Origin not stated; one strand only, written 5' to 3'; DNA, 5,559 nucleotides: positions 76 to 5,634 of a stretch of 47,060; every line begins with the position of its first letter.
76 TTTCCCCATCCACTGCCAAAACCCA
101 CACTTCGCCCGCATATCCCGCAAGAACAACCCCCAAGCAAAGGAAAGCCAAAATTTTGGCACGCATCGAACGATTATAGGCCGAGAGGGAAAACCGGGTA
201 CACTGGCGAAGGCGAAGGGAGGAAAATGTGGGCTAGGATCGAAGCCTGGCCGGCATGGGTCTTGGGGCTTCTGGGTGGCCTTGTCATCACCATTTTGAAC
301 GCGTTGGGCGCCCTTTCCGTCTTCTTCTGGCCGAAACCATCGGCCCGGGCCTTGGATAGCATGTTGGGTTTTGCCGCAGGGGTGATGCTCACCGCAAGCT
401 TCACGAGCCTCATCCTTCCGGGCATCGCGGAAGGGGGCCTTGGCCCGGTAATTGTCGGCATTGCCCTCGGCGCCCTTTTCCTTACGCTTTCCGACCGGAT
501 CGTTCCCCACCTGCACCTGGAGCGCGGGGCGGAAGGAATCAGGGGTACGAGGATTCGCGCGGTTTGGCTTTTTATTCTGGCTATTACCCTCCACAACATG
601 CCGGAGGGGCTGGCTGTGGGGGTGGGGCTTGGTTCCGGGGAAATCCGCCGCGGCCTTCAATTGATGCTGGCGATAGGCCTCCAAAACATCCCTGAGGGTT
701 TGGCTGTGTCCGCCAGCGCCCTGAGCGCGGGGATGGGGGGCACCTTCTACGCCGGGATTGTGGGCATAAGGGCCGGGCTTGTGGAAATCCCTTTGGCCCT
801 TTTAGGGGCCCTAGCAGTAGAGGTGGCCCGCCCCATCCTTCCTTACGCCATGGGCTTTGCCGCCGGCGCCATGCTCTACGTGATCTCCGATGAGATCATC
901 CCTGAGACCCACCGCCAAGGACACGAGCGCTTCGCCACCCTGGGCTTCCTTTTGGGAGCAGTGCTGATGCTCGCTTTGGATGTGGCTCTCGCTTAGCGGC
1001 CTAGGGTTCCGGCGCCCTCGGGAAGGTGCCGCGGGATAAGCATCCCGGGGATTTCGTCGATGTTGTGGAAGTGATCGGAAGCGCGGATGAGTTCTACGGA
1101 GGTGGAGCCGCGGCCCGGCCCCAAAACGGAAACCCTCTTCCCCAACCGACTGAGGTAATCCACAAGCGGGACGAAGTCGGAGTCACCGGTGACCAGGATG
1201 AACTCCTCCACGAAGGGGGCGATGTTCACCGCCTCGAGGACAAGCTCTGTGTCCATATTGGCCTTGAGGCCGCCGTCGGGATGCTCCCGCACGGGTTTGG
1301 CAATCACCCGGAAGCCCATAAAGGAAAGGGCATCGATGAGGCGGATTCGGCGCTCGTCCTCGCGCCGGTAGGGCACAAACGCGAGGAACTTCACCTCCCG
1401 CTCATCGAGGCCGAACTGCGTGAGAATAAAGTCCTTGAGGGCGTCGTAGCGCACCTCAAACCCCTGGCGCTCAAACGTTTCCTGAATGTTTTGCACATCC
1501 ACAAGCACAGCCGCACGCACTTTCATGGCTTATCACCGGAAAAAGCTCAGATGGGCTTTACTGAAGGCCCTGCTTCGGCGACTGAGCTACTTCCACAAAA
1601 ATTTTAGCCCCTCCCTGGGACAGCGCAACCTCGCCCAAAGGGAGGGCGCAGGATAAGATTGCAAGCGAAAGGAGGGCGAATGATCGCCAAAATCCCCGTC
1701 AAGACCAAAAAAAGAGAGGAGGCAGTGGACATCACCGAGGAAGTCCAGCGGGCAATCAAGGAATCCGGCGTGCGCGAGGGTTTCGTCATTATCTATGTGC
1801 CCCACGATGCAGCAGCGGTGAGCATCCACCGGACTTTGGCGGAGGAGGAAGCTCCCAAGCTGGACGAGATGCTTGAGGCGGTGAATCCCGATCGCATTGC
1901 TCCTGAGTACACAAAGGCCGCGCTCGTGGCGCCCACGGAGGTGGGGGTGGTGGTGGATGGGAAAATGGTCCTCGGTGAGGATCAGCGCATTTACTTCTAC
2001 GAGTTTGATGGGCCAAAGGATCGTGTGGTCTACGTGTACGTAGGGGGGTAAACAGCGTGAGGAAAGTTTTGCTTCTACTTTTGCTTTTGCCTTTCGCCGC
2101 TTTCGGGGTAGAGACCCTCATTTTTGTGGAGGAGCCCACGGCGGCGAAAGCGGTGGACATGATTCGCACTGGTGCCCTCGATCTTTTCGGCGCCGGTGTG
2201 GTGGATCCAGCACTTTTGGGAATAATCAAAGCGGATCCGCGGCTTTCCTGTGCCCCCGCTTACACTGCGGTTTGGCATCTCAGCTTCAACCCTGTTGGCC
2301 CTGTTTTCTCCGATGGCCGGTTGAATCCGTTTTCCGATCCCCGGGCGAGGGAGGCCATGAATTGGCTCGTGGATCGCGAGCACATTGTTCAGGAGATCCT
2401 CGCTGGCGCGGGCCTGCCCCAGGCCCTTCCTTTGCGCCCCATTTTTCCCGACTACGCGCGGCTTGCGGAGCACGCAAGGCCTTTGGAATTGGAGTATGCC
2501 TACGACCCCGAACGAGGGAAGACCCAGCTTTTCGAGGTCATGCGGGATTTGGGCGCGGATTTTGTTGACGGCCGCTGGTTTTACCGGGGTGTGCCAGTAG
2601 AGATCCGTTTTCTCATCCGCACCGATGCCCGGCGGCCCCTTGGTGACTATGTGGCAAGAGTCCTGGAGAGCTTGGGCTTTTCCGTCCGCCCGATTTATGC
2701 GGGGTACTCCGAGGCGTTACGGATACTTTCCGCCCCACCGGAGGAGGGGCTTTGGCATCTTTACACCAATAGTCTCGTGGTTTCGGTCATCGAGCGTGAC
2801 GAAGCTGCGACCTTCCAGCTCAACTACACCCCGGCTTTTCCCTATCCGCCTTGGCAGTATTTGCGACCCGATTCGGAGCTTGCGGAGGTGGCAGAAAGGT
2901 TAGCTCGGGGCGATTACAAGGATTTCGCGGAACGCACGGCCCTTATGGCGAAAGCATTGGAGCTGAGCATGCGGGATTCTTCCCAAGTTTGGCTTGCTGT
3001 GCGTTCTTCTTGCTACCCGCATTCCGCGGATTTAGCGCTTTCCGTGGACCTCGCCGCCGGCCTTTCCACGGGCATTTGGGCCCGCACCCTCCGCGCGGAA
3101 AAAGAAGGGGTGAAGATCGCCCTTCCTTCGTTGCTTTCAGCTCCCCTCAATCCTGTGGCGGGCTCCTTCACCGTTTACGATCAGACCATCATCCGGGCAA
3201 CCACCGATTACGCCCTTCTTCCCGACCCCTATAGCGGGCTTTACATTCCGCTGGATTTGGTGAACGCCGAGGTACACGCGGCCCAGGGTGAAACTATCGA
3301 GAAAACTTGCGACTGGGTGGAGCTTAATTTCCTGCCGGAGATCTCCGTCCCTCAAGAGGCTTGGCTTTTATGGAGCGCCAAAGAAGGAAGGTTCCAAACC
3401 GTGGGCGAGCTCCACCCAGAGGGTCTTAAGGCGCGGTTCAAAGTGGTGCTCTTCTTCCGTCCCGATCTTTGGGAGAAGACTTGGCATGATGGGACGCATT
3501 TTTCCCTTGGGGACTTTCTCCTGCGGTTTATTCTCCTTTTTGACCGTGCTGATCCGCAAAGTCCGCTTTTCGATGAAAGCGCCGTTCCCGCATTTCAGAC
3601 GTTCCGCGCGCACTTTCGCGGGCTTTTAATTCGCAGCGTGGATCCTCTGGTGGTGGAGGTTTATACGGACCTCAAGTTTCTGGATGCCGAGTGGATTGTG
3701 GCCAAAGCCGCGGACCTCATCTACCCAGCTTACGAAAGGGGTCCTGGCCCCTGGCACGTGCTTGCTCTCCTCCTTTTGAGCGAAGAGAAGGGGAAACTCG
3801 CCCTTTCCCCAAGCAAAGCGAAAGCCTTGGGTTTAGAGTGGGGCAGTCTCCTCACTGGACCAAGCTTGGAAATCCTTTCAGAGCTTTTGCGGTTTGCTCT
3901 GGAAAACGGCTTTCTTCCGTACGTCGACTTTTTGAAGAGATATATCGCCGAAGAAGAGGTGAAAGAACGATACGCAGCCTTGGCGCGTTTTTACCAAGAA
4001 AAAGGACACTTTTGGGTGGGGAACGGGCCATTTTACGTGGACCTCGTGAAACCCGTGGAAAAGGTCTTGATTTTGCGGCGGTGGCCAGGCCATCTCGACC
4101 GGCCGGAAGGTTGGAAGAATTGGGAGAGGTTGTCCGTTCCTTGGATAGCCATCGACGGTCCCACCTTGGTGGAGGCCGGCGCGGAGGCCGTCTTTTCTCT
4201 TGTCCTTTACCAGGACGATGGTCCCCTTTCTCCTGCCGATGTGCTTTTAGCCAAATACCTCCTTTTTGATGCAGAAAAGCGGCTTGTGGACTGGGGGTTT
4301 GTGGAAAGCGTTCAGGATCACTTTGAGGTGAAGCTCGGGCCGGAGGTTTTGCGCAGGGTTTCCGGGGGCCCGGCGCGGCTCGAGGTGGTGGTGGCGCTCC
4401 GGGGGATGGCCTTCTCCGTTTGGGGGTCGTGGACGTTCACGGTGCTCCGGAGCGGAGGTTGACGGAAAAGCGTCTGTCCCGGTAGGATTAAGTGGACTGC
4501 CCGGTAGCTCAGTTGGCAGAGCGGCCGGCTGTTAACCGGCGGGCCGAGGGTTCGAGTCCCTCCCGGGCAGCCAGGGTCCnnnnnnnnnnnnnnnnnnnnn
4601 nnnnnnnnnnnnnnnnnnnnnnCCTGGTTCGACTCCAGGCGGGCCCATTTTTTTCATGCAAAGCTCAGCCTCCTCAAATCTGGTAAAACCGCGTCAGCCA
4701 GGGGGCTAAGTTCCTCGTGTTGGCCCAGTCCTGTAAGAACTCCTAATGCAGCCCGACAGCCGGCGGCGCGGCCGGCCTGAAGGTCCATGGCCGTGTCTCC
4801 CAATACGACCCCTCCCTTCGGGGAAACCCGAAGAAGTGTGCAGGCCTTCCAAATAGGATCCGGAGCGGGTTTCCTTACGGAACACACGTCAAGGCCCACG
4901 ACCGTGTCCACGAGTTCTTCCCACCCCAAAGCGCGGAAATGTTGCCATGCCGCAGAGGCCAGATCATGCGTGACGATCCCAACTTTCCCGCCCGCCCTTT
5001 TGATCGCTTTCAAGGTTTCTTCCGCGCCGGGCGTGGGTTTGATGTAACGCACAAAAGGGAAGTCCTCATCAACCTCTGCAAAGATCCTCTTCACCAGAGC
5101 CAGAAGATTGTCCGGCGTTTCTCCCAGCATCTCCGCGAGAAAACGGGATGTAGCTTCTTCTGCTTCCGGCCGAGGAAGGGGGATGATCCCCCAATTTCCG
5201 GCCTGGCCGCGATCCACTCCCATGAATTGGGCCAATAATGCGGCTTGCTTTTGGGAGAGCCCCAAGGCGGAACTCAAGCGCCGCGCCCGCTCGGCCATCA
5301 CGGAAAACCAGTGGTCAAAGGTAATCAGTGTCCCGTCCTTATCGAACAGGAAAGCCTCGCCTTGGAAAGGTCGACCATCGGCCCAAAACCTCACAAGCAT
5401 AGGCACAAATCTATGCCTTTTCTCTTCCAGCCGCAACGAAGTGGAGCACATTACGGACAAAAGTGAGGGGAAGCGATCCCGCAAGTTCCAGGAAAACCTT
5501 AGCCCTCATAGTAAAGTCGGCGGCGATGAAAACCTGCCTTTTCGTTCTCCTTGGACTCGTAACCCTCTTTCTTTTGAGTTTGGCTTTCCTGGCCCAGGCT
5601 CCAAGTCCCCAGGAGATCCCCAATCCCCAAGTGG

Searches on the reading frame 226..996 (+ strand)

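Call 55: search_protein_families(library=pfam, max_evalue=0.00001, proteins=[window:226-996:+])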
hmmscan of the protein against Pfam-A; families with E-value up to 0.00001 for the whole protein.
window:226-996:+ (256 aa): 1 family
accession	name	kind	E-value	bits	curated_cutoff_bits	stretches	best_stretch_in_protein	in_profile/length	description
PF02535.28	Zip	-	1.3e-19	71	35.1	1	108-251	174-322/323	ZIP Zinc transporter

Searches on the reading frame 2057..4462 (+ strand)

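Call 55: search_protein_families(library=pfam, max_evalue=0.00001, proteins=[window:2057-4462:+])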
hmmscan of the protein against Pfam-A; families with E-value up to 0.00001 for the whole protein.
window:2057-4462:+ (801 aa): 1 family
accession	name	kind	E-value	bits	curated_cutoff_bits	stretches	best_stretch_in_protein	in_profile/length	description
PF00496.27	SBP_bac_5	-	5.4e-12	45.9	32.4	1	24-211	154-320/368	Bacterial extracellular solute-binding proteins, family 5 Middle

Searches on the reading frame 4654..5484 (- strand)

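Call 55: search_protein_families(library=pfam, max_evalue=0.00001, proteins=[window:4654-5484:-])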
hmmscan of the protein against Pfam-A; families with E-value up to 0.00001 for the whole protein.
window:4654-5484:- (276 aa): 4 families
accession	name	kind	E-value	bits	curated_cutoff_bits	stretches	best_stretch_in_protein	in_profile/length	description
PF00702.32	Hydrolase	-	4.1e-22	80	26.4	1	44-242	3-191/191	haloacid dehalogenase-like hydrolase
PF13419.12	HAD_2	-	9.9e-21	75.1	23.8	1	46-246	2-176/178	Haloacid dehalogenase-like hydrolase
PF13242.12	Hydrolase_like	-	1.2e-07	31.9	22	1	204-272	3-74/75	HAD-hyrolase-like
PF12710.13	HAD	-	1.3e-07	32.7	27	1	46-196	2-132/189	haloacid dehalogenase-like hydrolase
